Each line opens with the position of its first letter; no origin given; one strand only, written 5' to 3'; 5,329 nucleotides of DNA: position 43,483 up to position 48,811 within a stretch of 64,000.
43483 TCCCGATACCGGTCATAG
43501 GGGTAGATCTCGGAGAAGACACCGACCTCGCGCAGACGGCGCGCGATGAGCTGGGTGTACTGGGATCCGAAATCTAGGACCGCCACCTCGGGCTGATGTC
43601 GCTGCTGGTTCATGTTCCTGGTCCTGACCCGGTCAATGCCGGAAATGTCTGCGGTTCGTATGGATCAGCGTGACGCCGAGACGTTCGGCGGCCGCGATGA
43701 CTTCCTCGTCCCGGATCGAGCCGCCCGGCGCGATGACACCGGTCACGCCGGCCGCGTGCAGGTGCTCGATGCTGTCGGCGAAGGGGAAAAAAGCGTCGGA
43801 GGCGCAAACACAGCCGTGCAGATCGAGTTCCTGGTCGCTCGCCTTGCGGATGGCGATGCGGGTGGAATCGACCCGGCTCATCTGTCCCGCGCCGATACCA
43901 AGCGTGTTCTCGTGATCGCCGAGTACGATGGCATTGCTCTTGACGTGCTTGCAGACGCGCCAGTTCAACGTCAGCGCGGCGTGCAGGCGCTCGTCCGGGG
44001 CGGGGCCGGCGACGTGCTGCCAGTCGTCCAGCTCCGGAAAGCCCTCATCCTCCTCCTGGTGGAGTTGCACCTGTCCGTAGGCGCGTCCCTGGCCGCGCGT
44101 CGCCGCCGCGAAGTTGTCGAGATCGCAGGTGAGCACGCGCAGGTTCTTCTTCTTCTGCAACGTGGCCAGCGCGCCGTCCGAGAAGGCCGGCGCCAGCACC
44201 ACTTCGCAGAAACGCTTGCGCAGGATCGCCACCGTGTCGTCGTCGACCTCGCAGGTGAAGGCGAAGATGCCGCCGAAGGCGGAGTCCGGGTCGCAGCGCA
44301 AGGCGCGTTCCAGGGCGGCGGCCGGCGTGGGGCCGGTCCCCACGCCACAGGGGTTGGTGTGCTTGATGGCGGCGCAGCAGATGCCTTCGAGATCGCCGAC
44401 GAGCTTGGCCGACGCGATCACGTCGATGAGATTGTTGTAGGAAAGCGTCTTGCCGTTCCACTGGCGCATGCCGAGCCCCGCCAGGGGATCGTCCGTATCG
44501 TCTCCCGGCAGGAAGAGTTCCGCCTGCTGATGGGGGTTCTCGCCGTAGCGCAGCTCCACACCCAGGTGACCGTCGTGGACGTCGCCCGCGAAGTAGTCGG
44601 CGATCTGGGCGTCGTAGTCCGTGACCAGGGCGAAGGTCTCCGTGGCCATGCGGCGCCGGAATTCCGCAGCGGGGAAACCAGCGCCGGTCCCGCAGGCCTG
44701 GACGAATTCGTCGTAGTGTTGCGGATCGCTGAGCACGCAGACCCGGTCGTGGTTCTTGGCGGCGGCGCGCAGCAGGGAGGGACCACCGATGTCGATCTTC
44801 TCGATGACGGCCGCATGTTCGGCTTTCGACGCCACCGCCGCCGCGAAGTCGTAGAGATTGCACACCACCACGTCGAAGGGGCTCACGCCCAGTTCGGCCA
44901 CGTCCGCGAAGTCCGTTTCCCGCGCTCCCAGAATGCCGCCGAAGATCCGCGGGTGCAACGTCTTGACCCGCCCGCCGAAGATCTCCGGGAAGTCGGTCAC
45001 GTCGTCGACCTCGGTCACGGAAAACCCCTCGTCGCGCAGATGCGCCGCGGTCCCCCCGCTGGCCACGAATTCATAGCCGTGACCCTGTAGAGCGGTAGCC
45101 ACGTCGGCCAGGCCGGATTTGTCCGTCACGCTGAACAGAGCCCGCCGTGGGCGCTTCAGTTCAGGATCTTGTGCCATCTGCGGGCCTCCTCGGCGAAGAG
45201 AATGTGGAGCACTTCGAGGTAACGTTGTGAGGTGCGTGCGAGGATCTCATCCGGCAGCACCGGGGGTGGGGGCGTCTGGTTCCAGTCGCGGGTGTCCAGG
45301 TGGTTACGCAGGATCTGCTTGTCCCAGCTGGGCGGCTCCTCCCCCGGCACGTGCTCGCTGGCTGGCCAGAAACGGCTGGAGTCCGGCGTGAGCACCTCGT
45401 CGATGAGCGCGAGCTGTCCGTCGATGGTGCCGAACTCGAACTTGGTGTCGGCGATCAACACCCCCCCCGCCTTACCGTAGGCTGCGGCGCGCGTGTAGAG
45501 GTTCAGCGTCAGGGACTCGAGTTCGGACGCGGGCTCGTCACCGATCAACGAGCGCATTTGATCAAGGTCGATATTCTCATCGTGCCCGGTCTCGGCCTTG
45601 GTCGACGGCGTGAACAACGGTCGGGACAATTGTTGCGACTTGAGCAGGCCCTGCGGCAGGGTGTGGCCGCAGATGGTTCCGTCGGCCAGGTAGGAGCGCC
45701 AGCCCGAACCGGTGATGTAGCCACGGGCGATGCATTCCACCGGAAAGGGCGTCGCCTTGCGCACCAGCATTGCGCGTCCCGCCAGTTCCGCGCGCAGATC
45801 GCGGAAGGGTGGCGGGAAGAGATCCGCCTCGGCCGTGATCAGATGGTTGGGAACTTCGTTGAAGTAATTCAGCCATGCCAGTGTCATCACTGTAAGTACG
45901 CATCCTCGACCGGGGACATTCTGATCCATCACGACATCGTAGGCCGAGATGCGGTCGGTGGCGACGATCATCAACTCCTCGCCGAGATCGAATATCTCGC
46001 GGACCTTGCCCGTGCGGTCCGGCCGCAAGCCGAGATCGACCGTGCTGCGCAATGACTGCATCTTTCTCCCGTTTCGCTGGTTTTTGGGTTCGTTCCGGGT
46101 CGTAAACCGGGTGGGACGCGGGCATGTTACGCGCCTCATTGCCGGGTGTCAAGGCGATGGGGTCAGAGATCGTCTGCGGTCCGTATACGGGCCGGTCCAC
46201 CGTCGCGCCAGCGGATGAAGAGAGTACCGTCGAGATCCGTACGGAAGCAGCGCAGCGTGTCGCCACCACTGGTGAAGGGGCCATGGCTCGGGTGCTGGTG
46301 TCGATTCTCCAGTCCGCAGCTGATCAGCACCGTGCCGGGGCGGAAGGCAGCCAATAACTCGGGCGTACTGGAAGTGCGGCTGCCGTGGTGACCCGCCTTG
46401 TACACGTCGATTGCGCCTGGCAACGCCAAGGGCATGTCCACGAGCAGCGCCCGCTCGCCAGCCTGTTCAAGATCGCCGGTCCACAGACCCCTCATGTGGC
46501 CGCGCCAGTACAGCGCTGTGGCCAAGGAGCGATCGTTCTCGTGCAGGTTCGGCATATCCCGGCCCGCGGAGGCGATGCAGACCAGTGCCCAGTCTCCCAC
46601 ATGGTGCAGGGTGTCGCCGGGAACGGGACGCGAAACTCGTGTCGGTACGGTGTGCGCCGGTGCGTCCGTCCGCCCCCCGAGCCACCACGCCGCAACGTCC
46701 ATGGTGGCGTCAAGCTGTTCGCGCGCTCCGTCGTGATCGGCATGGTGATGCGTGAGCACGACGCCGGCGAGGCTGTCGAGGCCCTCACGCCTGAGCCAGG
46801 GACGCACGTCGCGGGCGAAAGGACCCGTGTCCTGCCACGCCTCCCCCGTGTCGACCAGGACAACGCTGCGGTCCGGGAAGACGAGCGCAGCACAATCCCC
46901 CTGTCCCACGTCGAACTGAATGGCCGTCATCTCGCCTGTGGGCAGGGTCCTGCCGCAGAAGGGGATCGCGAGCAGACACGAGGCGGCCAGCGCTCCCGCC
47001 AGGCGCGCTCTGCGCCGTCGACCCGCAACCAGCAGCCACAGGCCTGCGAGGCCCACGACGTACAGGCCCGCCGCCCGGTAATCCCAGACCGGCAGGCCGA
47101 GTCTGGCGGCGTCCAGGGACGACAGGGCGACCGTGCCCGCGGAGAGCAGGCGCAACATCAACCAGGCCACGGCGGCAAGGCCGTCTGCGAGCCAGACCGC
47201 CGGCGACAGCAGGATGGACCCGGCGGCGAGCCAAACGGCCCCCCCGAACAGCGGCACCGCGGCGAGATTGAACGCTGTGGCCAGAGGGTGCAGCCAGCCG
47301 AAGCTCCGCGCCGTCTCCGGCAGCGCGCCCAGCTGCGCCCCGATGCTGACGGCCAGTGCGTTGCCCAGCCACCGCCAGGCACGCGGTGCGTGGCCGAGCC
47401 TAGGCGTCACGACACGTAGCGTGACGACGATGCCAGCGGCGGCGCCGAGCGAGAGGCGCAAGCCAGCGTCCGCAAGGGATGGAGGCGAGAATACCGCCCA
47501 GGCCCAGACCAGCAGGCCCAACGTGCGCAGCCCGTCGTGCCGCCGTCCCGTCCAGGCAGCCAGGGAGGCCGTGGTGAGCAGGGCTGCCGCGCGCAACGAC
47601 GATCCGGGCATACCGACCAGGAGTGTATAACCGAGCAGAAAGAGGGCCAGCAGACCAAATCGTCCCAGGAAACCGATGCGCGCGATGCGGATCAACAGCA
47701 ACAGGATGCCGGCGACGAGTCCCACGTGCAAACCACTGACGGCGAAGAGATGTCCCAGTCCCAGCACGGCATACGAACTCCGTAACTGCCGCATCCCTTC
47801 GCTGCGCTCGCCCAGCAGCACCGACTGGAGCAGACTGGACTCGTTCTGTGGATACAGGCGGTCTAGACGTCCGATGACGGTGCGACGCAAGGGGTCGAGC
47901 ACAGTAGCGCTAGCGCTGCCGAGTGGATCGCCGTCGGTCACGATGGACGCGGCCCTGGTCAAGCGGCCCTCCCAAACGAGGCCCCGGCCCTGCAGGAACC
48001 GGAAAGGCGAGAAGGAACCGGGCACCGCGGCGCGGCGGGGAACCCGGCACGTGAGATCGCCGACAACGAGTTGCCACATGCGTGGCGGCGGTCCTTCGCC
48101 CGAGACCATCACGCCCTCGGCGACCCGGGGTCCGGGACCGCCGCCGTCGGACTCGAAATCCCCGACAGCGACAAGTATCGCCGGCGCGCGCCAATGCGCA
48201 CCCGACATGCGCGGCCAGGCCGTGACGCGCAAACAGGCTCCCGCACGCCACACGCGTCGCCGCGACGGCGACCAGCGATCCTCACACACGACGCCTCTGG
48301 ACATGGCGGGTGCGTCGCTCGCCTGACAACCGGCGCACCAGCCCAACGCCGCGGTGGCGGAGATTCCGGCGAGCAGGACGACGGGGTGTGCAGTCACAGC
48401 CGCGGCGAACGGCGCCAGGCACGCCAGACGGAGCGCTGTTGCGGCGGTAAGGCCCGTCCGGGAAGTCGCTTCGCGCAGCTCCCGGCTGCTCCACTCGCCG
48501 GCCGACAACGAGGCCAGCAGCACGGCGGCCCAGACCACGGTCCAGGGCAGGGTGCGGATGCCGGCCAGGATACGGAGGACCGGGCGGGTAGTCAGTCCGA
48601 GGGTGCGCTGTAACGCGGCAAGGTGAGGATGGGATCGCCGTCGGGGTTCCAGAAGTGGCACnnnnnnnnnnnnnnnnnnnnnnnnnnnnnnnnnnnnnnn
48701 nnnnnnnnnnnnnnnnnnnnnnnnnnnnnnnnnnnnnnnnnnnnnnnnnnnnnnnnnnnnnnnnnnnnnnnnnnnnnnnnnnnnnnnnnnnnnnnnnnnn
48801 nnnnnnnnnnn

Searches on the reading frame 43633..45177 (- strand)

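Call 12: search_protein_families(library=pfam, proteins=[window:43633-45177:-], max_evalue=0.001)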
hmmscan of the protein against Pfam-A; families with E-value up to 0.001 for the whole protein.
window:43633-45177:- (514 aa): 2 families
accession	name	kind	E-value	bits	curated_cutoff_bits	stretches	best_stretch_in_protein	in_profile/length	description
PF01808.24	AICARFT_IMPCHas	-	4.5e-91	306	25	1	139-445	1-311/311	AICARFT/IMPCHase bienzyme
PF02142.27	MGS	-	2.2e-16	60.2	24.1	1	23-133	2-93/94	MGS-like domain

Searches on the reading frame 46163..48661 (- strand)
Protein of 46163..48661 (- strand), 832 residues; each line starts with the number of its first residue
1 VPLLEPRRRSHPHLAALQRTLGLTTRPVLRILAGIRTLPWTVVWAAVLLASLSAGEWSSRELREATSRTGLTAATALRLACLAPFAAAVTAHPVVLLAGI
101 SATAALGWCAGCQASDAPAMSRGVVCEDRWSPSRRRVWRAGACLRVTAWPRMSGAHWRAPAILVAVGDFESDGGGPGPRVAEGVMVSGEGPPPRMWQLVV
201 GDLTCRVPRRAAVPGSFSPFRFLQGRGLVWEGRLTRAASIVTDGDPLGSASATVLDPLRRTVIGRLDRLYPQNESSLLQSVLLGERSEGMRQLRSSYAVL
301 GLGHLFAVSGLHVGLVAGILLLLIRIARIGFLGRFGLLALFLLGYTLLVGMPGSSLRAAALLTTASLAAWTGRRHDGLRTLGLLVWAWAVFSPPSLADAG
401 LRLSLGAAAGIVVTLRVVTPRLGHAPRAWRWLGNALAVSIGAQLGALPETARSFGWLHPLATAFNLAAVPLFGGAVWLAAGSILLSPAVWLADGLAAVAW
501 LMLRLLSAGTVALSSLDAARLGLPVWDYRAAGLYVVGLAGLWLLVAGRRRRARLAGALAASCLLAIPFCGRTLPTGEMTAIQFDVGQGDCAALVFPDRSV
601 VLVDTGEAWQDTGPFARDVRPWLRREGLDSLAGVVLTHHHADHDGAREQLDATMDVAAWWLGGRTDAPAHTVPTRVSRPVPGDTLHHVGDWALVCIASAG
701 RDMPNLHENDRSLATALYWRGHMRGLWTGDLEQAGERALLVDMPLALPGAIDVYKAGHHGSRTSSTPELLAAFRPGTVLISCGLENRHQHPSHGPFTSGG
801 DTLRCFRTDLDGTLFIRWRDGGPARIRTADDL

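Call 12: search_protein_families(library=pfam, proteins=[window:46163-48661:-], max_evalue=0.001)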
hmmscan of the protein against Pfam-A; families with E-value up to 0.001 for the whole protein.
window:46163-48661:- (832 aa): 3 families
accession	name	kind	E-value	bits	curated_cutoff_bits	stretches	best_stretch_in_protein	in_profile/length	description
PF03772.21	Competence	-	1.9e-37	129.5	23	1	282-544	2-266/270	Competence protein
PF00753.33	Lactamase_B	-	3.5e-10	40.6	22.7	1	586-783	4-195/196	Metallo-beta-lactamase superfamily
PF12706.13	Lactamase_B_2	-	0.00027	21.1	27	1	601-651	3-51/200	Beta-lactamase superfamily domain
